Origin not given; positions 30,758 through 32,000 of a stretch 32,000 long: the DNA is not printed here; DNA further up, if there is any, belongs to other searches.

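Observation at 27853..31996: DUF1611 (DgcN-like) / amino-acid permease / enolase-superfamily racemase cluster: candidate D-glutamate or N-acyl-D-amino-acid salvage module in a hyperthermophilic archaeon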

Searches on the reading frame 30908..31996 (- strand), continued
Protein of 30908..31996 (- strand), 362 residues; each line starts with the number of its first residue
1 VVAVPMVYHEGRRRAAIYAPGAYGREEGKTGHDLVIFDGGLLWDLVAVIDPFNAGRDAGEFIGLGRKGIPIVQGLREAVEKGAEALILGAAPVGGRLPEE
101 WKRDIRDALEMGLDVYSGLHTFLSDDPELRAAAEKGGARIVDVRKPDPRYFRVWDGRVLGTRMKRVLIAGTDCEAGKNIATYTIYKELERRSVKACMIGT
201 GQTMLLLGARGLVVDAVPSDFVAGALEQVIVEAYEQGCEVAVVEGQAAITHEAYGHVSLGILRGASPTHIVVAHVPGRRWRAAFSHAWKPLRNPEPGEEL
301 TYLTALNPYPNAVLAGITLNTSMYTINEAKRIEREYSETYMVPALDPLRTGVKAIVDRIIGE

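Call 77: search_protein_families(library=ncbifam, proteins=[L060:6986-8026:+, L060:8023-9078:+, L060:9188-10801:+, L064:7040-8113:+, L064:4917-5897:+, L061:8071-9192:+, L015:9320-10399:+, L012:9540-10529:-, L054:5537-6922:-], max_evalue=1e-10)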
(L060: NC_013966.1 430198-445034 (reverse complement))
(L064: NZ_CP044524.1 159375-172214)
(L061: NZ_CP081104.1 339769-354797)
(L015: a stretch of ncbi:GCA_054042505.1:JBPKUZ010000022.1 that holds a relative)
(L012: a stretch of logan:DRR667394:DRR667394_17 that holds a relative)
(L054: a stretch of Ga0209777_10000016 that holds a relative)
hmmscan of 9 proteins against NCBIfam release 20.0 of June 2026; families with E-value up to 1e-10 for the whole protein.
L060:6986-8026:+ (346 aa): 1 family
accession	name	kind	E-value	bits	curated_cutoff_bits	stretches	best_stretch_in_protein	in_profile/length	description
NF041892.1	DgcN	equivalog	5.3e-55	186.7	480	1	72-302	45-272/326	N-acetyltransferase DgcN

L060:8023-9078:+ (351 aa): 15 families
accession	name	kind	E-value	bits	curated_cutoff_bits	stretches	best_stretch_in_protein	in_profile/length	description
NF041118.1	A_G_epim_Thtga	equivalog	1.6e-90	303.7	500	1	2-328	1-326/341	L-Ala-D/L-Glu epimerase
TIGR02534.1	mucon_cyclo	subfamily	4.7e-53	180.5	334.95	1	4-348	1-356/368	muconate/chloromuconate family cycloisomerase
NF042940.1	racemase_DgcA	equivalog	2.7e-45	155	400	1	9-329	3-303/323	N-acetyl-D-Glu racemase DgcA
NF011708.0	PRK15129.1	equivalog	1e-33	116.8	343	1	6-329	3-308/321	L-Ala-D/L-Glu epimerase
NF002782.0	PRK02901.1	equivalog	7.2e-32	110.7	288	1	125-332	70-279/328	o-succinylbenzoate synthase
NF043002.1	HProlDhtase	equivalog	4.6e-29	101.4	500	1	3-350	2-355/366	cis-3-hydroxy-L-proline dehydratase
TIGR01928.1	menC_lowGC_arch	equivalog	2.8e-27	95.6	200.65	1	13-308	4-297/325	o-succinylbenzoate synthase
NF047820.1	TalGalacDh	equivalog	2.3e-21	76.1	500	1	3-307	3-317/371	L-talarate/galactarate dehydratase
TIGR01927.1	menC_gam_Gplu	equivalog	1.9e-16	60.2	130.55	1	39-309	29-280/307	o-succinylbenzoate synthase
NF040866.1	AraD_Arch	equivalog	6.2e-14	51.8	650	1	34-348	36-360/372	arabinonate dehydratase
NF002739.0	PRK02714.1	equivalog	2.2e-12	47.1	259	1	14-308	12-287/320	o-succinylbenzoate synthase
NF040790.2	glucon_galact_dh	equivalog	4.9e-12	45.4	750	1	27-287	20-294/390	bifunctional D-gluconate/D-galactonate dehydratase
NF010624.0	PRK14017.1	equivalog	8.3e-12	44.9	311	1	28-285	9-278/382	galactonate dehydratase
TIGR03247.1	glucar-dehydr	equivalog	3.7e-11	42.4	828.7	0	140-220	180-259/441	glucarate dehydratase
NF003473.0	PRK05105.1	equivalog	7e-11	41.7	236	1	134-332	114-311/331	o-succinylbenzoate synthase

L060:9188-10801:+ (537 aa): 7 families
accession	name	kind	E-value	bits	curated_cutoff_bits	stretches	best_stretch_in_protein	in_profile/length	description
NF006560.0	PRK09061.1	subfamily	7.3e-57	192.8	340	2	8-306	22-303/517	amidohydrolase family protein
TIGR00857.1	pyrC_multi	subfamily_domain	2.5e-14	53.1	279.05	0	443-495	322-373/412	dihydroorotase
TIGR03178.1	allantoinase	equivalog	1.6e-13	50.3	357.85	0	14-73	2-59/441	allantoinase AllB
NF011984.0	PRK15446.1-5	equivalog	9.9e-13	47.6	260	0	13-72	3-59/379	alpha-D-ribose 1-methylphosphonate 5-triphosphate diphosphatase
NF006688.0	PRK09236.1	equivalog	2.9e-11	42.8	535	0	449-535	344-440/444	dihydroorotase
NF058539.1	ergo_uti2_ErtD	equivalog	4.5e-11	42.3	650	0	29-74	16-62/449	hydantoin-5-propionate amidohydrolase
NF002668.0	PRK02382.1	equivalog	8.4e-11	41.2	452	0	449-492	330-373/436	dihydroorotase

L064:7040-8113:+ (357 aa): 11 families
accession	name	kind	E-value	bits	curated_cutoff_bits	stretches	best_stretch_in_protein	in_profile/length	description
NF041118.1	A_G_epim_Thtga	equivalog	5.7e-77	259.1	500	1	14-328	13-326/341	L-Ala-D/L-Glu epimerase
TIGR02534.1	mucon_cyclo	subfamily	4.4e-52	177.4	334.95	1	16-349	13-356/368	muconate/chloromuconate family cycloisomerase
NF042940.1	racemase_DgcA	equivalog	2e-47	162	400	1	13-330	7-304/323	N-acetyl-D-Glu racemase DgcA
NF011708.0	PRK15129.1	equivalog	9.2e-35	120.2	343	1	6-331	3-310/321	L-Ala-D/L-Glu epimerase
TIGR01928.1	menC_lowGC_arch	equivalog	3.7e-28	98.5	200.65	1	14-316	5-304/325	o-succinylbenzoate synthase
NF002782.0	PRK02901.1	equivalog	1.1e-27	96.9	288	1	125-331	74-279/328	o-succinylbenzoate synthase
TIGR01927.1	menC_gam_Gplu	equivalog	6.7e-25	88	130.55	1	15-311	6-282/307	o-succinylbenzoate synthase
NF043002.1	HProlDhtase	equivalog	1.8e-22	79.7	500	1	33-307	34-307/366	cis-3-hydroxy-L-proline dehydratase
NF047820.1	TalGalacDh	equivalog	1.2e-19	70.5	500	1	31-316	37-328/371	L-talarate/galactarate dehydratase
NF002739.0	PRK02714.1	equivalog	2.9e-17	63.1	259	1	13-309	11-288/320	o-succinylbenzoate synthase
NF010624.0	PRK14017.1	equivalog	2.6e-13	49.8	311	1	31-306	14-298/382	galactonate dehydratase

L064:4917-5897:+ (326 aa): 5 families
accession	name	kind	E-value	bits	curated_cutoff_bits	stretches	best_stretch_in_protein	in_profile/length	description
NF046048.1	NlpC_P60_DIP1281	equivalog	1.6e-13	50.3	517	0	231-292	497-562/587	DIP1281 family NlpC/P60 protein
NF038345.1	wall_hydro_RipC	exception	6.5e-13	48.8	425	1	203-301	247-348/362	peptidoglycan hydrolase RipC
NF008096.1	PRK10838.1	equivalog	1.7e-12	47.5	186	1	214-317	75-181/189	bifunctional murein DD-endopeptidase/murein LD-carboxypeptidase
NF010495.0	PRK13914.1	equivalog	1.4e-11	44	647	0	205-277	364-436/481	invasion associated endopeptidase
NF033742.1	NlpC_p60_RipB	exception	2.6e-11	43.6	335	0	201-304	71-191/206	NlpC/P60 family peptidoglycan endopeptidase RipB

L061:8071-9192:+ (373 aa): 1 family
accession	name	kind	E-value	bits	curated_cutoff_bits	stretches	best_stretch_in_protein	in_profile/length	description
NF040742.1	racem_Orr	exception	8.9e-75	251.9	480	1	5-350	3-350/351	ornithine racemase Orr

L015:9320-10399:+ (359 aa): 5 families
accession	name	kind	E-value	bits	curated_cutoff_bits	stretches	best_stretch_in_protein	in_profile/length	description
NF040822.1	lys_aminopep_Arch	equivalog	1.8e-71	241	700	1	6-344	4-337/345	lysyl aminopeptidase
NF007421.0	PRK09961.1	equivalog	4.5e-64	216.5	412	1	6-353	3-341/345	aminopeptidase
NF007367.0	PRK09864.1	equivalog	6.7e-64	215.9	569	1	6-341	3-337/356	aminopeptidase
TIGR03107.1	glu_aminopep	equivalog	3e-59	200.7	469.7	1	9-351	4-347/350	glutamyl aminopeptidase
TIGR03106.1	trio_M42_hydro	equivalog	1.5e-19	70.1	397.75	1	14-301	14-300/343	osmoprotectant NAGGN system M42 family peptidase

L012:9540-10529:- (329 aa): 0 families

L054:5537-6922:- (461 aa): 37 families (the best 25 are shown)
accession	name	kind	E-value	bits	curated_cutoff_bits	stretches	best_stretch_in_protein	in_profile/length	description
TIGR02033.1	D-hydantoinase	equivalog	6.1e-110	368.2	393.25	1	13-457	1-453/454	dihydropyrimidinase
NF004839.0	PRK06189.1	equivalog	1e-106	357.3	631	1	9-459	1-448/451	allantoinase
NF002668.0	PRK02382.1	equivalog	2.4e-105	352.8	452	1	12-457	5-427/436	dihydroorotase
TIGR03178.1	allantoinase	equivalog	6.2e-104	348.2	357.85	1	12-450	1-434/441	allantoinase AllB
TIGR00857.1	pyrC_multi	subfamily_domain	2.4e-97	326.5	279.05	1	27-443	4-411/412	dihydroorotase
NF009941.0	PRK13404.1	subfamily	1e-94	317.8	647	1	9-457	2-460/478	dihydropyrimidinase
NF058539.1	ergo_uti2_ErtD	equivalog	7e-93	312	650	1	12-459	3-448/449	hydantoin-5-propionate amidohydrolase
NF006559.0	PRK09060.1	equivalog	8.9e-90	301.1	482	1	9-449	3-430/444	dihydroorotase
NF058538.1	ergo_util_ErtD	equivalog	4.8e-86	289.3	600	1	12-458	2-446/446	hydantoin-5-propionate amidohydrolase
NF005751.0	PRK07575.1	equivalog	3.2e-84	282.9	529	1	11-447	3-426/440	dihydroorotase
NF006837.0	PRK09357.1-2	equivalog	3.6e-82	276.2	575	1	13-445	3-426/428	dihydroorotase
NF005960.0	PRK08044.1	equivalog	4.3e-79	266.3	688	1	9-456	1-448/453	allantoinase AllB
NF006688.0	PRK09236.1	equivalog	2.2e-72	244.3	535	1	13-449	4-434/444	dihydroorotase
NF003271.0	PRK04250.1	equivalog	2.5e-70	237.2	405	1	12-450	3-397/407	dihydroorotase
NF006839.0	PRK09357.1-4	equivalog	1e-67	228.6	576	1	13-441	2-420/422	dihydroorotase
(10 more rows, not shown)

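Call 83: get_annotated_region(hit=H18, flank=4500)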
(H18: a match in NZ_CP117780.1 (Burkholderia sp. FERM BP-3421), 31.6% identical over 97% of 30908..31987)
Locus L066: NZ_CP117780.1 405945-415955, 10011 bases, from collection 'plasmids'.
description: Burkholderia sp. FERM BP-3421 plasmid p1, complete sequence
organism: Burkholderia sp. FERM BP-3421 (NCBI taxid 1494466)
taxonomy: Bacteria; Pseudomonadota; Betaproteobacteria; Burkholderiales; Burkholderiaceae; Burkholderia; Burkholderia sp. FERM BP-3421
host: -; source: soil sample,soil sample; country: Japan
typing (MOB-suite, as given by PLSDB): non-mobilizable
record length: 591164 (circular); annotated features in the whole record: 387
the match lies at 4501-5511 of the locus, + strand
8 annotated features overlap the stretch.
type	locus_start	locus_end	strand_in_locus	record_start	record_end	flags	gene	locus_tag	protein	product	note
CDS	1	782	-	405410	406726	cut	-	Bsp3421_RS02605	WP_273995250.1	replication initiation protein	GO:0006270 - DNA replication initiation [Evidence IEA]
CDS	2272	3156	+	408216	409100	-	-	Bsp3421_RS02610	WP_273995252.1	phytanoyl-CoA dioxygenase family protein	-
CDS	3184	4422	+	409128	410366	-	-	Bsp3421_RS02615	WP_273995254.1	ATP-grasp domain-containing protein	-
CDS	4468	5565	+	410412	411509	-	-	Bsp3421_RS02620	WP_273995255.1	DUF1611 domain-containing protein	-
CDS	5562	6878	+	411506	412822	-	-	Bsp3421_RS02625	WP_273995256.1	ATP-grasp domain-containing protein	-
CDS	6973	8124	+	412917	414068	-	-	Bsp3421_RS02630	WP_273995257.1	NADP-dependent malic enzyme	-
CDS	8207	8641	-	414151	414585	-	-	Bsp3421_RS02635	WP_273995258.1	LuxR C-terminal-related transcriptional regulator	GO:0006355 - regulation of DNA-templated transcription [Evidence IEA]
CDS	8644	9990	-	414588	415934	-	-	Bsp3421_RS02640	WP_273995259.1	3-phosphoshikimate 1-carboxyvinyltransferase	-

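Call 84: get_annotated_region(hit=H23, flank=4500)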
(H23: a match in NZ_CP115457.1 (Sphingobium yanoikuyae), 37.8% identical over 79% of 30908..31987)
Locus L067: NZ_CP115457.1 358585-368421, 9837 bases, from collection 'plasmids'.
description: Sphingobium yanoikuyae strain CC4533 plasmid pKN1, complete sequence
organism: Sphingobium yanoikuyae (NCBI taxid 13690)
taxonomy: Bacteria; Pseudomonadota; Alphaproteobacteria; Sphingomonadales; Sphingomonadaceae; Sphingobium; Sphingobium yanoikuyae
host: -; source: cell culture; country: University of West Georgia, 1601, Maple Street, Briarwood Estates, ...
typing (MOB-suite, as given by PLSDB): non-mobilizable; mating-pair formation MPF_F
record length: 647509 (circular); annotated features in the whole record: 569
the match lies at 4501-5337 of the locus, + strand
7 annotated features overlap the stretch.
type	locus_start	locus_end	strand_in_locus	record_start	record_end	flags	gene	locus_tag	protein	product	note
CDS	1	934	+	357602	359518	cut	-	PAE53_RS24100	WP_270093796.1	serine hydrolase domain-containing protein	-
CDS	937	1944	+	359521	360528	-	-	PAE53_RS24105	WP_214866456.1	dipeptide epimerase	-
CDS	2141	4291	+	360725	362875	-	-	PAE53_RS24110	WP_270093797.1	TonB-dependent receptor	GO:0015891 - siderophore transport [Evidence IEA]; GO:0055085 - transmembrane transport [Evidence IEA]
CDS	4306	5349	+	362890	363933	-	-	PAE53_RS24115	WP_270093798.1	DUF1611 domain-containing protein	-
CDS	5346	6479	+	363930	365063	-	-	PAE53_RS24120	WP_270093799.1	hypothetical protein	-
CDS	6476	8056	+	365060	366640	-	-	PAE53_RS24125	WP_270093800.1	serine hydrolase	-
CDS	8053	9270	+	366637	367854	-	-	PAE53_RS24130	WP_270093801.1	dipeptidase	GO:0006508 - proteolysis [Evidence IEA]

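Call 85: get_annotated_region(hit=H4, flank=4500)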
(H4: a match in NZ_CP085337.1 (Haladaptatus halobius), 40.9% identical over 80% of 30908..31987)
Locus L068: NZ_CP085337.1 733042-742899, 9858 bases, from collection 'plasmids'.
description: Haladaptatus halobius strain PSR5 plasmid unnamed1, complete sequence
organism: Haladaptatus halobius (NCBI taxid 2884875)
taxonomy: Archaea; Euryarchaeota; Halobacteria; Halobacteriales; Haladaptataceae; Haladaptatus; Haladaptatus halobius
host: -; source: cell culture,saline soil; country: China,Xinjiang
typing (MOB-suite, as given by PLSDB): non-mobilizable
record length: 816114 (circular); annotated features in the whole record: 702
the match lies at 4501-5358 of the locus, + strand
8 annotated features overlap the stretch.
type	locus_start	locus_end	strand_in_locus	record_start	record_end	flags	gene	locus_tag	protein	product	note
CDS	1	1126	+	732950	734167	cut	-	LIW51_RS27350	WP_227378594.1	MFS transporter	GO:0055085 - transmembrane transport [Evidence IEA]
CDS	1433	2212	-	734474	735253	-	-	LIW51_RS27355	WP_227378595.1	hypothetical protein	-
CDS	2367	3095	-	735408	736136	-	-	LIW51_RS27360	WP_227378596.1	helix-turn-helix domain-containing protein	-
CDS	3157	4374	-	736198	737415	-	-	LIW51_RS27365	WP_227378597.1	hypothetical protein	-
CDS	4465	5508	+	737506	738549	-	-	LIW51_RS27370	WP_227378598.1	DUF1611 domain-containing protein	-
CDS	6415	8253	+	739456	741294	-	-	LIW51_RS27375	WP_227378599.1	hypothetical protein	-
CDS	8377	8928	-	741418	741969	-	-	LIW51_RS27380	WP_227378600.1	hypothetical protein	-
CDS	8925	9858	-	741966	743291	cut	-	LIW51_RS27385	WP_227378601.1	divalent metal cation transporter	-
